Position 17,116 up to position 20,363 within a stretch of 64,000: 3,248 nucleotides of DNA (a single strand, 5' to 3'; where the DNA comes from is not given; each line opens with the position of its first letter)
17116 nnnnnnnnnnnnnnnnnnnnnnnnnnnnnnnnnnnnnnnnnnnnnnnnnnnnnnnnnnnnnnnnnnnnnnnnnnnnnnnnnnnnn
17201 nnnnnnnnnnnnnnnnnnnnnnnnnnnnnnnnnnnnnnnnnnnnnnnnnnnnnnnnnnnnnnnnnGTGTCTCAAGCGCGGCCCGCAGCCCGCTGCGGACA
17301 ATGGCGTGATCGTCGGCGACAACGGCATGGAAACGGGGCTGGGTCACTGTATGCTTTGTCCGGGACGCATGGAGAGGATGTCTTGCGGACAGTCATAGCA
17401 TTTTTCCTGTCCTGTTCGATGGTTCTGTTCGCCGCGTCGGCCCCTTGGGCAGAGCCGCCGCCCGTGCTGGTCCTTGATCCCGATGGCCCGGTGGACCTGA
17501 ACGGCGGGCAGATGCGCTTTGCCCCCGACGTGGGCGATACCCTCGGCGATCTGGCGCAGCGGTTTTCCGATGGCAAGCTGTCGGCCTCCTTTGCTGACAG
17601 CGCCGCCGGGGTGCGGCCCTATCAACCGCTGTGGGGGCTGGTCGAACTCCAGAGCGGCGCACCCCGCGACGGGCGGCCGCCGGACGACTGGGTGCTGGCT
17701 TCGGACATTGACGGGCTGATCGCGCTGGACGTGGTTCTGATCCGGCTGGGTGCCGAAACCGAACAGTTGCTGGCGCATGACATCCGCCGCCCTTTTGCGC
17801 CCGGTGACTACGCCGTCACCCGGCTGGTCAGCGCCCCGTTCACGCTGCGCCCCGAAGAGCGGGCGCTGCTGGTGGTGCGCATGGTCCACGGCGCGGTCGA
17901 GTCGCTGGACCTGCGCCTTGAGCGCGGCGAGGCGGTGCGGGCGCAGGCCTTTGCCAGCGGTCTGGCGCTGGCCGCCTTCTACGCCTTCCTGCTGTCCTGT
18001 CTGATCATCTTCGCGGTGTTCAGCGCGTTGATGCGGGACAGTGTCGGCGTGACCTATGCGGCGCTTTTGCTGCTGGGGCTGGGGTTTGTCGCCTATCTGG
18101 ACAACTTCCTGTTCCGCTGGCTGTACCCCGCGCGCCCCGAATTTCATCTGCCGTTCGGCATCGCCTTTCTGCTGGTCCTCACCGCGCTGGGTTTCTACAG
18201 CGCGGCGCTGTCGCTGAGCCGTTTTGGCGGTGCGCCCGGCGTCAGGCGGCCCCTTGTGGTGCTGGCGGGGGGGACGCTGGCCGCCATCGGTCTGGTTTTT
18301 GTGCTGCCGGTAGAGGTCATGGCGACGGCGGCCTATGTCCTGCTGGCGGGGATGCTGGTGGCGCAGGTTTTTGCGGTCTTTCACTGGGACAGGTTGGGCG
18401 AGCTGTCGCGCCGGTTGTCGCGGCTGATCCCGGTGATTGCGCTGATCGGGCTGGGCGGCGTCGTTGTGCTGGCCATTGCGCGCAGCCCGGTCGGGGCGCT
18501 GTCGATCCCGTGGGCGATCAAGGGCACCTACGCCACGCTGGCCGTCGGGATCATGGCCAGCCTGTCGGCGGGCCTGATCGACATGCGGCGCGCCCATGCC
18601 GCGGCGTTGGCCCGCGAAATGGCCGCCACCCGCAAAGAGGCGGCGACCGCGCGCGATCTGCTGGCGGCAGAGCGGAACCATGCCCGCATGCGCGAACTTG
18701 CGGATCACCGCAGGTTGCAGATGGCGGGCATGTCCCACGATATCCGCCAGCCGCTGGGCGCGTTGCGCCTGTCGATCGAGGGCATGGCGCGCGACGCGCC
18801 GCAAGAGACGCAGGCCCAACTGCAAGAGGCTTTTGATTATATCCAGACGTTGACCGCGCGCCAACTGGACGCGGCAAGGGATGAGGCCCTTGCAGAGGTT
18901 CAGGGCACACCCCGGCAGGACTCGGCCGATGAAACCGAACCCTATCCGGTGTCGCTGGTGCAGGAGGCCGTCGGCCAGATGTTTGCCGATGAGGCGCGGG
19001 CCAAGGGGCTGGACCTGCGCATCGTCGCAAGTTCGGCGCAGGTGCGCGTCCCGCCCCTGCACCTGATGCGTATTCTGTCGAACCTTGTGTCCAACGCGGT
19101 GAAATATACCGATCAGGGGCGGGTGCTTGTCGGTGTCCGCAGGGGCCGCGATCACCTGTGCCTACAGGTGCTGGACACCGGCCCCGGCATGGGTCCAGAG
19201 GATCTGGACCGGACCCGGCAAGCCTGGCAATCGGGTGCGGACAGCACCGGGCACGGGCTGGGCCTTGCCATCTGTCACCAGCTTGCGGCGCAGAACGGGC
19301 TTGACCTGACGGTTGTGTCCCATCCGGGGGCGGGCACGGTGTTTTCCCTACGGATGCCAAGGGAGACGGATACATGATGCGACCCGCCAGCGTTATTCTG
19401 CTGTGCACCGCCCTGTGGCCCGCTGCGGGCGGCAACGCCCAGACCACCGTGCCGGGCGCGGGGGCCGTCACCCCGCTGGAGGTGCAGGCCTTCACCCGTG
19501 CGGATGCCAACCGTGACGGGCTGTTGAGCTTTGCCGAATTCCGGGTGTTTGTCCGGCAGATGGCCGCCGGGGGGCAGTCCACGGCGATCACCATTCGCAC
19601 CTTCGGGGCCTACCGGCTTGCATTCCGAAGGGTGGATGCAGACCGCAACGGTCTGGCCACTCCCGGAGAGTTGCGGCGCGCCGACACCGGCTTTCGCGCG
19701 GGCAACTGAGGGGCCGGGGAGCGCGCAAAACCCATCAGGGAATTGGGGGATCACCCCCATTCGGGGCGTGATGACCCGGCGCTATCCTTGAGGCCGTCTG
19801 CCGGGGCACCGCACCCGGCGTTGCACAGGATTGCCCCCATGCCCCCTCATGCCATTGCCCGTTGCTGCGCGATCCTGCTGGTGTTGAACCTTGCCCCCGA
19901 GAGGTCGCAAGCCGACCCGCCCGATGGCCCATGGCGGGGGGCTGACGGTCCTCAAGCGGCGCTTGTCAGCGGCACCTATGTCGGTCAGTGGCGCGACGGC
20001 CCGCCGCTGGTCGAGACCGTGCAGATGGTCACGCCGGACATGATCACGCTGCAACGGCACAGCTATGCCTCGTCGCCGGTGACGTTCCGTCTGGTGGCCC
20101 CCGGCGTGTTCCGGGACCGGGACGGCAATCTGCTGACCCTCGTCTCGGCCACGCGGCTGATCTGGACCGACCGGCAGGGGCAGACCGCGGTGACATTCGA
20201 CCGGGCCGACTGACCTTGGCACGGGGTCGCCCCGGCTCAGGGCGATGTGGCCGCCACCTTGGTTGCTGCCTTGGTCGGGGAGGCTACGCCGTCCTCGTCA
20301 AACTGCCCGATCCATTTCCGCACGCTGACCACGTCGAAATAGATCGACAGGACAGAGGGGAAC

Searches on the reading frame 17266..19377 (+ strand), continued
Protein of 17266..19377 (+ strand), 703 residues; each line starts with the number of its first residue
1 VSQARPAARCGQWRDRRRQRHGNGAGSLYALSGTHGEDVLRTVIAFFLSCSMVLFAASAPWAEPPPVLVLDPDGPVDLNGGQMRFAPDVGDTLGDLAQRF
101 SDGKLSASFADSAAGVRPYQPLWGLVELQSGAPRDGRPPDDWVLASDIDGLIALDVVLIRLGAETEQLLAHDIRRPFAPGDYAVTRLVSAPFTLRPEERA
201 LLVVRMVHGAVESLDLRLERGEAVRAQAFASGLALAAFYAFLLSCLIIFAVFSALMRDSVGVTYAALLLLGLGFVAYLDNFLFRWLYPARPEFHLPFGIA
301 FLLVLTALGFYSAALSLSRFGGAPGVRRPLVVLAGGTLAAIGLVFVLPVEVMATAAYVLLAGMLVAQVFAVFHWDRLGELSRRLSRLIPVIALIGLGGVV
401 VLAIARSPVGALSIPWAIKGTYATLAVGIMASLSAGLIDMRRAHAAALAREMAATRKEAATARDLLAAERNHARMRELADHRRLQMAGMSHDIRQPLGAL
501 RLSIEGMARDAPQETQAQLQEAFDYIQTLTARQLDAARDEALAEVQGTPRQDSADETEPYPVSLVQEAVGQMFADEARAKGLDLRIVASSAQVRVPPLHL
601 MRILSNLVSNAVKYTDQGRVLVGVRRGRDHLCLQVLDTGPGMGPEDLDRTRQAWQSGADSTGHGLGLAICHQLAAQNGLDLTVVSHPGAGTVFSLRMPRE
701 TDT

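Call 52: find_encoding_contigs(protein=P0141, flank=9000, max_places=1)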
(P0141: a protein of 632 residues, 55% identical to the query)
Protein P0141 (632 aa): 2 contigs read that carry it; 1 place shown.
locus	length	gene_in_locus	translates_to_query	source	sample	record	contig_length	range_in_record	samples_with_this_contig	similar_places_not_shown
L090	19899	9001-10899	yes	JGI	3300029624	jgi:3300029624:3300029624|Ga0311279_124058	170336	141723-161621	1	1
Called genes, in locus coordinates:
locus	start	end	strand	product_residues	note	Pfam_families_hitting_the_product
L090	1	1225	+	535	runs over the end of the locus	PF01654:Cyt_bd_oxida_I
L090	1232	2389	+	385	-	PF02322:Cyt_bd_oxida_II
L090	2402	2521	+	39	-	PF08173:YbgT_YccB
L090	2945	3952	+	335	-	PF02608:Bmp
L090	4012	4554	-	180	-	PF00578:AhpC-TSA, PF08534:Redoxin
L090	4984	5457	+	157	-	PF04290:DctQ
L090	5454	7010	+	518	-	PF06808:DctM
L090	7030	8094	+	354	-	PF03480:DctP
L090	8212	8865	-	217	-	PF00072:Response_reg, PF00196:GerE, PF08281:Sigma70_r4_2 (weak)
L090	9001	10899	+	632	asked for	PF00512:HisKA (weak), PF02518:HATPase_c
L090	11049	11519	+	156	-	PF02794:HlyC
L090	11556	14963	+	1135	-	-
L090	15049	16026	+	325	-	-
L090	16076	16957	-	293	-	PF00892:EamA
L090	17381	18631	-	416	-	PF13531:SBP_bac_11 (faint), PF01547:SBP_bac_1, PF13416:SBP_bac_8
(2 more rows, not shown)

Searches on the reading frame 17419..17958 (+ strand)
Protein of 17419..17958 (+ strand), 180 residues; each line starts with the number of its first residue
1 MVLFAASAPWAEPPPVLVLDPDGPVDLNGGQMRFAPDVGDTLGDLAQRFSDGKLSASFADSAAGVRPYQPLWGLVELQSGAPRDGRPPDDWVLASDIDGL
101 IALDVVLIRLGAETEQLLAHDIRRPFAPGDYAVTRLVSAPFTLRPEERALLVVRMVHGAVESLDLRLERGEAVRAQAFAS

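Call 53: predict_structure(alignment_id=A4)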
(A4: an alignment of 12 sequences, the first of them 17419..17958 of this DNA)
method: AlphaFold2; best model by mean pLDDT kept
length: 180 residues; sequences in the alignment: 12
mean_pLDDT: 86.2   pTM: 0.83
mean pLDDT of the five models: 86.2, 85.5, 85.4, 84.6, 84.1
residues with pLDDT >= 90: 97; 70-90: 64; 50-70: 16; < 50: 3
segments of 3 or more residues with pLDDT < 50: none
pLDDT, mean of each block of 10 residues (from residue 1): 52 83 82 92 93 90 88 92 75 87 93 90 91 93 91 86 86 87
secondary structure, 60 per line:
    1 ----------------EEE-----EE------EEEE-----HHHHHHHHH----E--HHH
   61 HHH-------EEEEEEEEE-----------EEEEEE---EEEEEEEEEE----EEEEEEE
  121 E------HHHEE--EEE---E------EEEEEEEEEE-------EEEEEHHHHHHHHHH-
elements in order: E17-19 E33-36 H42-50 H58-63 E71-79 E91-96 E100-109 E114-121 E135-137 E148-157 E165-169 H170-179

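Call 57: fold_search(model_id=the predicted structure, library=pdb)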
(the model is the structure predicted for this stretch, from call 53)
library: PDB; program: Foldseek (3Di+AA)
matches with E <= 10: 1748; with E <= 0.001: 6
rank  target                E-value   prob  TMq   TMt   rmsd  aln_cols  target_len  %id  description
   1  3jyb_A                2.2e-04  1.00  0.46  0.57   5.2       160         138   17  Crystal Structure of the RetS periplasmic domain (released 2010-02-16)
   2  7qx5                  4.9e-04  1.00  0.41  0.15   9.4       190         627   11  mosquitocidal Cry11Aa-Y449F determined at pH 7 from naturally-occurring nanocrystals by Serial femtosecond crystallograp (released 2022-07-27)
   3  4moa                  5.5e-04  1.00  0.35  0.12   9.0       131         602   11  Crystal structure of CRY4BA-R203Q TOXIN (released 2014-12-10)
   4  9pnk_B                6.2e-04  0.98  0.33  0.15  11.2       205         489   10  Crystal structure of the GH29-like fucosidase FucWf4 in complex with fucose (released 2025-11-05)
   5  1w99                  8.2e-04  1.00  0.40  0.15  10.8       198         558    7  Mosquito-larvicidal toxin Cry4Ba from Bacillus thuringiensis ssp. Israelensis (released 2005-04-11)
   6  9pnj_A                8.7e-04  0.97  0.34  0.15   9.2       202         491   10  Crystal structure of the GH29-like fucosidase FucWf4 (released 2025-11-05)
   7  7qx6                  1.1e-03  1.00  0.41  0.15   9.3       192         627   11  mosquitocidal Cry11Aa-E583Q determined at pH 7 from naturally-occurring nanocrystals by Serial femtosecond crystallograp (released 2022-07-27)
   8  9h99                  1.1e-03  0.98  0.32  0.08  10.6       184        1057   11  Native structure of the full-length pesticidal protein Cry1Ca18 at pH7, from crystals formed in vivo (released 2025-11-12)
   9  9qxq                  1.4e-03  0.98  0.33  0.08   9.1       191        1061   10  native structure of full-length pesticidal protein Cry1Ca18 at pH9, from crystals formed in vivo (released 2026-02-11)
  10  7qyd_B                1.5e-03  0.99  0.37  0.13   9.4       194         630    7  mosquitocidal Cry11Ba determined at pH 6.5 from naturally-occurring nanocrystals by Serial femtosecond crystallography (released 2022-07-27)
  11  6nps_A                1.6e-03  0.96  0.33  0.09   8.2       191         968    8  Crystal structure of GH115 enzyme AxyAgu115A from Amphibacillus xylanus (released 2020-07-15)
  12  9pnk_A                1.7e-03  0.96  0.34  0.15   8.9       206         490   10  Crystal structure of the GH29-like fucosidase FucWf4 in complex with fucose (released 2025-11-05)
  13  6wpc_A                2.0e-03  0.90  0.29  0.11  11.9       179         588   13  Crystal structure of Bacillus thuringiensis Cry1A.2 tryptic core variant (released 2021-03-17)
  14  3eb7_C                2.1e-03  0.91  0.29  0.11  11.3       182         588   11  Crystal Structure of Insecticidal Delta-Endotoxin Cry8Ea1 from Bacillus Thuringiensis at 2.2 Angstroms Resolution (released 2008-09-16)
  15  9pnj_B                2.4e-03  0.96  0.33  0.15  11.1       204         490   11  Crystal structure of the GH29-like fucosidase FucWf4 (released 2025-11-05)
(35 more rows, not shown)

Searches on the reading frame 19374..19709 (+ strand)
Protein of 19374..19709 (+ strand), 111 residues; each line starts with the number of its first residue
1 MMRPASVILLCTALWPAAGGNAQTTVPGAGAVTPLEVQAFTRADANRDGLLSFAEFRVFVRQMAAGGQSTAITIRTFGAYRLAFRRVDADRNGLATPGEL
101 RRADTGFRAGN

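Call 4: search_protein_families(library=pfam, proteins=[window:19374-19709:+], max_evalue=0.01)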
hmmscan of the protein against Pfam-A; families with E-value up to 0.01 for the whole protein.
window:19374-19709:+ (111 aa): 4 families
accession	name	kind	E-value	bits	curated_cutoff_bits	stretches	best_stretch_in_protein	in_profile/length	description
PF00036.39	EF-hand_1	-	3.2e-09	36.1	25.4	1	38-62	4-28/29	EF hand domain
PF13202.12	EF-hand_5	-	4.2e-08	32.7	25.9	1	38-60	3-25/25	EF hand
PF13405.12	EF-hand_6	-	1.1e-07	31.3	25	1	38-61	4-27/30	EF-hand domain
PF13499.12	EF-hand_7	-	9.1e-05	23.2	30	0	38-62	6-30/67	EF-hand domain pair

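Call 40: search_protein_families(library=ncbifam, proteins=[window:19374-19709:+], max_evalue=0.001)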
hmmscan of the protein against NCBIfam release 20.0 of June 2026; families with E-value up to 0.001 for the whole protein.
window:19374-19709:+ (111 aa): 0 families

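Call 79: search_solved_structures(query=window:19374-19709:+, max_evalue=0.1)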
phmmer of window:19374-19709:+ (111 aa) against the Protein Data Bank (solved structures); distinct sequences matched with E-value up to 0.1: 112 (the best 60 are shown).
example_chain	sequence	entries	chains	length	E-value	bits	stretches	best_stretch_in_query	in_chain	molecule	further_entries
8i7o_Q1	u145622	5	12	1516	0.00016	25.2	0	43-103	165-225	EF-hand calcium-binding domain-containing protein 6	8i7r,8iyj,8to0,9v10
4wpx_A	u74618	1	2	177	0.00059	23.3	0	38-63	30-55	Cell division control protein 31-like protein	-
2jnx_A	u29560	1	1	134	0.00099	22.6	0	39-93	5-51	Calcium binding protein 2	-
2m28_A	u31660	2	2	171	0.001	22.5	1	51-104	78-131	Calcium-binding protein 4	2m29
4e50_A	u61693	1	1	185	0.0016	21.9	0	36-106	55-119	Calmodulin, Linker, IQ motif of Neurogranin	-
2m7n_A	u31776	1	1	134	0.0018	21.7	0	39-99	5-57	Calcium-binding protein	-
3wfn_B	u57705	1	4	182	0.002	21.6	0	36-106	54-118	Calmodulin, Sodium channel protein type 8 subunit alpha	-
8b6q_A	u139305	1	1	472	0.0022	21.5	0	36-106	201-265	Haloalkane dehalogenase,Calmodulin-1,Haloalkane dehalogenase,Calmodulin-1,M13 peptide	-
4e53_A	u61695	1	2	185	0.0023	21.4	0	40-106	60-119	Calmodulin, Linker, IQ motif of Neuromodulin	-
9ya0_RA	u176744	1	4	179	0.0025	21.3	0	26-62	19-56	Calmodulin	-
1jfj_A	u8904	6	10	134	0.0026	21.3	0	39-99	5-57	CALCIUM-BINDING PROTEIN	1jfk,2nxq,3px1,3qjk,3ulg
7xni_C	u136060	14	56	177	0.0026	21.2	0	36-106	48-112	Calmodulin-3 | Calmodulin-1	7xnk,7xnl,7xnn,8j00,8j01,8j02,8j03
7jtk_M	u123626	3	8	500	0.0031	21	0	32-62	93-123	Flagellar radial spoke protein 7 | Radial spoke protein 7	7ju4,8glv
2pmy_A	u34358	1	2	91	0.0031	21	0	39-103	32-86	RAS and EF-hand domain-containing protein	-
9qt9_E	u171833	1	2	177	0.004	20.7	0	40-106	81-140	Calmodulin-1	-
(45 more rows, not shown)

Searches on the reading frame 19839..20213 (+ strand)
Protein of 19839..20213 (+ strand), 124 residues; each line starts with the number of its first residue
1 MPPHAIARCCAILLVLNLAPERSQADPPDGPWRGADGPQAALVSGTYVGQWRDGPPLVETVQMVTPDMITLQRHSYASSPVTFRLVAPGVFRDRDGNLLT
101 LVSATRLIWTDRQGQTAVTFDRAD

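Call 40: search_protein_families(library=ncbifam, proteins=[window:19839-20213:+], max_evalue=0.001)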
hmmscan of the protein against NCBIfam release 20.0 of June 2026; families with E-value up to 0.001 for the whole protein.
window:19839-20213:+ (124 aa): 0 families

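Call 48: search_protein_families(library=pfam, proteins=[window:19839-20213:+], max_evalue=0.1)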
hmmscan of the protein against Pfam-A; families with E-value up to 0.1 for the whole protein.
window:19839-20213:+ (124 aa): 1 family
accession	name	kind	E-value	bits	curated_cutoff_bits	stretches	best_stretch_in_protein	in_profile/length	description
PF17882.6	SBD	-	0.077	13.7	20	0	102-122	32-52/76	OAA-family lectin sugar binding domain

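Call 78: search_solved_structures(query=window:19839-20213:+, max_evalue=5)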
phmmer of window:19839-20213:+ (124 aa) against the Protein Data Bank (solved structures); distinct sequences matched with E-value up to 5: 0.
